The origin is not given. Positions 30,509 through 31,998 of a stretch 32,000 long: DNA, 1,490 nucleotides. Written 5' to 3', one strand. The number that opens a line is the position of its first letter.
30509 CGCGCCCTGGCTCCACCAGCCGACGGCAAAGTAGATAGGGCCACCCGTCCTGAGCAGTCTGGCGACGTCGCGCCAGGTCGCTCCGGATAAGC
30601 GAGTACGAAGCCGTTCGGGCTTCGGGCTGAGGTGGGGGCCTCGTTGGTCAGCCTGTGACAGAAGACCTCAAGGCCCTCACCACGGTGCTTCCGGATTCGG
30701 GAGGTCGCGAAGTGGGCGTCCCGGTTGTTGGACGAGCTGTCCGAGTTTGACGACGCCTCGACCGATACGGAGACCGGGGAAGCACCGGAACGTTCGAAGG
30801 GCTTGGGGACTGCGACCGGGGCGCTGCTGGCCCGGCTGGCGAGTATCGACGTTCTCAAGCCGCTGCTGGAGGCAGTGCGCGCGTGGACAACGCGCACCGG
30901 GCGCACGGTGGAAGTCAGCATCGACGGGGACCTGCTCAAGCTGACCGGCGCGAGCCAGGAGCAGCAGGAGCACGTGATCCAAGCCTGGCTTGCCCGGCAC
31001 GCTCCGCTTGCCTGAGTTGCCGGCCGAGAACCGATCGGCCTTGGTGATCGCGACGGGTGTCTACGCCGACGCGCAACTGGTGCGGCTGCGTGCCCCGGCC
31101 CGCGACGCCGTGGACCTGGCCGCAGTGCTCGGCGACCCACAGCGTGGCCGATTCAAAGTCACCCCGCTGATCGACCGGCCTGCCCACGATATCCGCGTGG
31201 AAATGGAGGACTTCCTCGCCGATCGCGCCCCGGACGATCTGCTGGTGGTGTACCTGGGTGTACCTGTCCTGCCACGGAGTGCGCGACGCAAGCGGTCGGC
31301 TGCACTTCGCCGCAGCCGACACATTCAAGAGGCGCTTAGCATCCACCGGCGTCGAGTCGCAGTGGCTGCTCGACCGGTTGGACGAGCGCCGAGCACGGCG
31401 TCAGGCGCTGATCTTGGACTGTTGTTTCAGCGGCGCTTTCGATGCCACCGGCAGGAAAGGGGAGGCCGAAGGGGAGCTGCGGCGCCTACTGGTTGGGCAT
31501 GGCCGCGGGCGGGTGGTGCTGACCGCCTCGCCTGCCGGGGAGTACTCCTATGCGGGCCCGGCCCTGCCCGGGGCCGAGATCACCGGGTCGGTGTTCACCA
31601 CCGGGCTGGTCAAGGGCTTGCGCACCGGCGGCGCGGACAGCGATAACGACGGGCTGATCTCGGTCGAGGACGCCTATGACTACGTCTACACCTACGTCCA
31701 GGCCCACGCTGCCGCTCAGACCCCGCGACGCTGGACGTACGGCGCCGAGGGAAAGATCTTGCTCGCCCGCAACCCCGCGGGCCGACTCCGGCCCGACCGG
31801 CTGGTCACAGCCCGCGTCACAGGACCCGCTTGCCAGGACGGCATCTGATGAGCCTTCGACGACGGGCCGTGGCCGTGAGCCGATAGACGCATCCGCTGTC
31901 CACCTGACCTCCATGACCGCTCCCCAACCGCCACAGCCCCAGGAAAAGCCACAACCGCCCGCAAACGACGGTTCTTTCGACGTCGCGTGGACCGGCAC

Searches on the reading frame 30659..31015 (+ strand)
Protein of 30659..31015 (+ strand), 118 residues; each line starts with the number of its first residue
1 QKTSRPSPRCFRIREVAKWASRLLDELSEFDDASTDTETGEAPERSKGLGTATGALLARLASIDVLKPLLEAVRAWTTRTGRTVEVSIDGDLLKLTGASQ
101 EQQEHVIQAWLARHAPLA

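Call 72: search_protein_families(library=pfam, proteins=[window:30659-31015:+], max_evalue=0.01)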
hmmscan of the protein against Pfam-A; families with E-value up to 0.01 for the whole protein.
window:30659-31015:+ (118 aa): 1 family
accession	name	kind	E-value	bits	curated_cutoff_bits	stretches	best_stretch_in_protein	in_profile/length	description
PF19953.4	EACC1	-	0.0053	17.2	23.6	1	22-107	11-100/107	Effector Associated Constant Component 1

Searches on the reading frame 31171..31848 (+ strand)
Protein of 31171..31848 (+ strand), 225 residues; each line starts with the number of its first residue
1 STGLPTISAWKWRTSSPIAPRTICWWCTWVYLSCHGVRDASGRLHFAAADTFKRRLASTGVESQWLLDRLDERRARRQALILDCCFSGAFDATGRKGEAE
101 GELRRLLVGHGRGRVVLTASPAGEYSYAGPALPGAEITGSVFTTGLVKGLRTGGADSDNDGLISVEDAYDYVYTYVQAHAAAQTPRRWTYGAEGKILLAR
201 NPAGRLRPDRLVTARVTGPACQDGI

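Call 72: search_protein_families(library=pfam, proteins=[window:31171-31848:+], max_evalue=0.01)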
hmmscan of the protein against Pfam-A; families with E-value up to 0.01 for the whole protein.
window:31171-31848:+ (225 aa): 1 family
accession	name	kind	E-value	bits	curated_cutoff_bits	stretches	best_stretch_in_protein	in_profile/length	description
PF00656.27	Peptidase_C14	-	2.9e-05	24.3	21.4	1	24-185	69-221/233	Caspase domain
